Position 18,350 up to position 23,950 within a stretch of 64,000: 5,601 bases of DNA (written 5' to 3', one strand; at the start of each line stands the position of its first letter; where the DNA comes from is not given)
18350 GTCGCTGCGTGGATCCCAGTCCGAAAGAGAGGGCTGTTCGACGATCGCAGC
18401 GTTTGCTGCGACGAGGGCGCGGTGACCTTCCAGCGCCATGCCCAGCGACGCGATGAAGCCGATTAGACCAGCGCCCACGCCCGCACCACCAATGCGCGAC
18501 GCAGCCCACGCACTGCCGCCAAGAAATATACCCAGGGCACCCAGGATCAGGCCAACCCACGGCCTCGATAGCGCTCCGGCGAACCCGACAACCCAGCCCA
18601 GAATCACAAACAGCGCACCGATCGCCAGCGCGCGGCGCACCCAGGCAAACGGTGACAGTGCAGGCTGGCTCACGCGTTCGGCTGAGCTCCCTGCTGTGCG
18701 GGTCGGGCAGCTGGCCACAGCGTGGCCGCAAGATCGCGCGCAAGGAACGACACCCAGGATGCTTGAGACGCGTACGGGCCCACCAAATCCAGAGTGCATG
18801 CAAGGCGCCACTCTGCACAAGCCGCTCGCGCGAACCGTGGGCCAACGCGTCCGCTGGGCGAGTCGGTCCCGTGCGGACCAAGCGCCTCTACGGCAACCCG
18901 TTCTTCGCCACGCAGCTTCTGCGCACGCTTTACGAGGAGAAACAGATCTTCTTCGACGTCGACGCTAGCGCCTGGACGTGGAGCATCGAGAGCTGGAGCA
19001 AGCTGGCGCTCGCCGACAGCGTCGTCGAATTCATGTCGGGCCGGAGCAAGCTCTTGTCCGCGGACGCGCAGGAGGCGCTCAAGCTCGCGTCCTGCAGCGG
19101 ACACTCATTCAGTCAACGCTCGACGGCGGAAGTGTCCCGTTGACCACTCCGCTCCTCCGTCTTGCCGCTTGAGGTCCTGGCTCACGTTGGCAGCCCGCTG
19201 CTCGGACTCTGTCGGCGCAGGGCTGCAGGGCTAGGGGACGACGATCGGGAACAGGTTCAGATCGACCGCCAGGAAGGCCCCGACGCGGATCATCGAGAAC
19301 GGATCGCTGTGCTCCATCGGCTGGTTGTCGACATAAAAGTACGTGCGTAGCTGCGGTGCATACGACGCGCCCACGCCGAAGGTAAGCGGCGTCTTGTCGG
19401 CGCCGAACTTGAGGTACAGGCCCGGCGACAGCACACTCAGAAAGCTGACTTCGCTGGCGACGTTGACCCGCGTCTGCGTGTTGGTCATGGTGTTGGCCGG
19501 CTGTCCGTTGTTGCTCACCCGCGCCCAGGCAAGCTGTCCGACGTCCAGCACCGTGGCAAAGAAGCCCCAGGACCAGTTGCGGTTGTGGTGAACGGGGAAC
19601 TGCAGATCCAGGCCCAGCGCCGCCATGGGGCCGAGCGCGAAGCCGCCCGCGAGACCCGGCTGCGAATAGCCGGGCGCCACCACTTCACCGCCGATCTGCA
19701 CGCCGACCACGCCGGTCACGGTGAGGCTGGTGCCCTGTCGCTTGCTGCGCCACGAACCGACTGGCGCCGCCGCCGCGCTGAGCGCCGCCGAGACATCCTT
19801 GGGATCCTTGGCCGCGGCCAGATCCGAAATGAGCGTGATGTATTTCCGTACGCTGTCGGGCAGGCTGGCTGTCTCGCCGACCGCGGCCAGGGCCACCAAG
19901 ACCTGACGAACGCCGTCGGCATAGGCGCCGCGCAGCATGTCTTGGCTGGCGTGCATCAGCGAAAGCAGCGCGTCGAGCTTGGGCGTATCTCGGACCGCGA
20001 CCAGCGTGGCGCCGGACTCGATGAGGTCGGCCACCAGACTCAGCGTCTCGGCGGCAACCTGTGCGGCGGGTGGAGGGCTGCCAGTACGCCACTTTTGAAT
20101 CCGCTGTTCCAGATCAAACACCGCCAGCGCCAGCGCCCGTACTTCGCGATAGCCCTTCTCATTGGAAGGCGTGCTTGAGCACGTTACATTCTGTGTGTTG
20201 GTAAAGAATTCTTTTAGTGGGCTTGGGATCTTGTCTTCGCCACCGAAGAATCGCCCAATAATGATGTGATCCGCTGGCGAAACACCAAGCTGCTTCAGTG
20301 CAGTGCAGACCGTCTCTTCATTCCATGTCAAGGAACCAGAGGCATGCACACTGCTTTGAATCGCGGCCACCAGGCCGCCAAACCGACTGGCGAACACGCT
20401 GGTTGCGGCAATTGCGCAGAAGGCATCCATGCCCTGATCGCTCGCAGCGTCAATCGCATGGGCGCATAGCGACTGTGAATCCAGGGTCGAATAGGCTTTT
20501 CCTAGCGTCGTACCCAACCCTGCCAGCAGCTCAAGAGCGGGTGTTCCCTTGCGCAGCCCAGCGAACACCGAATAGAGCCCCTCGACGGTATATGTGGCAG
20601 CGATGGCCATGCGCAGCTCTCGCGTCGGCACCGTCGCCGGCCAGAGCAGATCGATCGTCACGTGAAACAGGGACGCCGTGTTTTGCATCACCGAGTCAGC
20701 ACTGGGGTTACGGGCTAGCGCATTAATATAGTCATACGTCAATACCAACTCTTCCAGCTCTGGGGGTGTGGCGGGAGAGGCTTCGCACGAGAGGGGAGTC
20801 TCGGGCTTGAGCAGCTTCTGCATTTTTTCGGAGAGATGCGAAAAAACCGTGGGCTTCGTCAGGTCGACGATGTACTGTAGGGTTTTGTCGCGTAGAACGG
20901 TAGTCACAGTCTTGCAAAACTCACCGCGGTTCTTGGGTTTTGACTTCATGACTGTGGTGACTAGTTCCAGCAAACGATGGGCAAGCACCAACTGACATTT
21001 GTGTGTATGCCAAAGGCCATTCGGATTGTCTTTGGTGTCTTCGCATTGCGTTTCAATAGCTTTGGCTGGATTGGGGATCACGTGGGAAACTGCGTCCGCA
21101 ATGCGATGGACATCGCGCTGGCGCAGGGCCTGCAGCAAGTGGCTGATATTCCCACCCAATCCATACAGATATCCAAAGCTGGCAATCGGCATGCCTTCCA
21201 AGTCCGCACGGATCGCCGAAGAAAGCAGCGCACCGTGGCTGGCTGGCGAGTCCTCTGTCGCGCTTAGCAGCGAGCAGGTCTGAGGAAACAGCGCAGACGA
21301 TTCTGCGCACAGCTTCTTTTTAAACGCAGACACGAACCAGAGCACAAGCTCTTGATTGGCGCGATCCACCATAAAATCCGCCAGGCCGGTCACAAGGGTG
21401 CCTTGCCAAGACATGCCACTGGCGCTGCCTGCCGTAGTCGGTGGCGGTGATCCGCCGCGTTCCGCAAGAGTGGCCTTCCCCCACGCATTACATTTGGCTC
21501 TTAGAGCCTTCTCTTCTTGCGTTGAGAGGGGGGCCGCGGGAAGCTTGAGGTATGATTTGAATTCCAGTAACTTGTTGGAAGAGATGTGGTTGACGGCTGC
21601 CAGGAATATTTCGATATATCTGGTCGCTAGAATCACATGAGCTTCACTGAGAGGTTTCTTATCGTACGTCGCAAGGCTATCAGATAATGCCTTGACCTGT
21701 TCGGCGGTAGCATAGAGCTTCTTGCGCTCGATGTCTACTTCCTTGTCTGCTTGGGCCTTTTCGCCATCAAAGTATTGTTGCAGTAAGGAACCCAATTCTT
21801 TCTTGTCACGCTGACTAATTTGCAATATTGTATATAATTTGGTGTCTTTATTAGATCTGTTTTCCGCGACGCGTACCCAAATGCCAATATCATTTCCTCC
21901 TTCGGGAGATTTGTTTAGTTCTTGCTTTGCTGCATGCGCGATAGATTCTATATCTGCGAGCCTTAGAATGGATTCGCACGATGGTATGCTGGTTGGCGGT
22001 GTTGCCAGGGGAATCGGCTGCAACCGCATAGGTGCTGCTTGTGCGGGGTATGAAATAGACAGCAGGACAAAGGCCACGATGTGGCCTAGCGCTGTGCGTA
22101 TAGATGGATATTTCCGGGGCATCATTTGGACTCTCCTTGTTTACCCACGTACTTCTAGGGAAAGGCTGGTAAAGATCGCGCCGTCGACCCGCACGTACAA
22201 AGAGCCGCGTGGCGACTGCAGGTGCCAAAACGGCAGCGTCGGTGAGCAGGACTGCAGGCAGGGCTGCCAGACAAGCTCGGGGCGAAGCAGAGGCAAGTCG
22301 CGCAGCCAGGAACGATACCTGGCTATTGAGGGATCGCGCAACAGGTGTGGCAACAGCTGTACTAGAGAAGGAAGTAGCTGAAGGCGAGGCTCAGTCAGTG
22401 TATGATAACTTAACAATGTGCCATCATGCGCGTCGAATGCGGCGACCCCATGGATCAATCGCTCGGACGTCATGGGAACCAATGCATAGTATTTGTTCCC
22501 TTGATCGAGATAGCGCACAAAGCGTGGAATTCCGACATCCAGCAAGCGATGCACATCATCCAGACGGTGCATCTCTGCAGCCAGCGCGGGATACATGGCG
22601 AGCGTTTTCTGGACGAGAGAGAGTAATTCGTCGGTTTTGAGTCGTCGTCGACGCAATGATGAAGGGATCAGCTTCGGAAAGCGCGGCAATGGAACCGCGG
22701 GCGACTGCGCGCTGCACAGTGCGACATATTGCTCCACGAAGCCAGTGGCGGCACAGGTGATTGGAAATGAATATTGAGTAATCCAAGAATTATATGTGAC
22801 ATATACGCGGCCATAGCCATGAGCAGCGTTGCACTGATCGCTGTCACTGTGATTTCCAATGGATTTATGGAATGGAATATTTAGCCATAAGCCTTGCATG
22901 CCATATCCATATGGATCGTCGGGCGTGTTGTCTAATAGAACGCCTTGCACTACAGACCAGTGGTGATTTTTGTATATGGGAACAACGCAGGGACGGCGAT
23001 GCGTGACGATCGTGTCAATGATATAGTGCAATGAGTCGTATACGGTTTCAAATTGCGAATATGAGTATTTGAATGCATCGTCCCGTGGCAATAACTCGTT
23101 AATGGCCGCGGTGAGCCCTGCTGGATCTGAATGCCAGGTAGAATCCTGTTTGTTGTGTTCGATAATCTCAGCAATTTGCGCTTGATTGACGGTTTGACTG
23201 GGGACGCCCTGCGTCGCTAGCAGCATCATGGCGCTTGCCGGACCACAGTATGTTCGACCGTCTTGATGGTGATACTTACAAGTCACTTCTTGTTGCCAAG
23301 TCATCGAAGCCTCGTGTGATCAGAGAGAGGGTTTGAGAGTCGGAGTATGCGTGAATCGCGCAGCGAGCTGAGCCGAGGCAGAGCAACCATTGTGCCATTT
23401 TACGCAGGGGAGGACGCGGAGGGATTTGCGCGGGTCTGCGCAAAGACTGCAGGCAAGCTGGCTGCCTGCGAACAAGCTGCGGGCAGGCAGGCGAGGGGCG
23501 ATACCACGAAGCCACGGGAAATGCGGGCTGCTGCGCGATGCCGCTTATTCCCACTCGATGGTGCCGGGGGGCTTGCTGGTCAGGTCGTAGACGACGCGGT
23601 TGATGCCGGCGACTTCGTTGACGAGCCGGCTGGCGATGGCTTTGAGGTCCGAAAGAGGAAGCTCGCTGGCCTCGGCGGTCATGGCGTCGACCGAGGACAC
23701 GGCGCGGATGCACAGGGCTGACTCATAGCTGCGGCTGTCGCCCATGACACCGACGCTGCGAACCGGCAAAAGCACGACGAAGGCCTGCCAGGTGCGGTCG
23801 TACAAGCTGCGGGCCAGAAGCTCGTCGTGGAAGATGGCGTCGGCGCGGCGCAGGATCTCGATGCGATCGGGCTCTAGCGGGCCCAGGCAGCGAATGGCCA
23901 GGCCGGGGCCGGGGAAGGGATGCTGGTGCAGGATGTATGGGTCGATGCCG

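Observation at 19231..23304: Low-GC two-gene operon: papain-fold (C39-like) peptidase-domain protein plus 964-aa secreted protein of unknown function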

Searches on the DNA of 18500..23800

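Call 87: search_rna_families(source=window, start=18500, end=23800, threshold=evalue, max_evalue=1)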
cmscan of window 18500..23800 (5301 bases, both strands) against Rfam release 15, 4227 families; matches with E-value up to 1: 1.
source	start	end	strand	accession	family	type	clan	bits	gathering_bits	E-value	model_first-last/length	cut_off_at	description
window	20658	20738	-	RF01563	DdR13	Gene; snRNA; snoRNA; CD-box;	-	26.1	65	0.041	1-80/80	no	Dictyostelium snoRNA DdR13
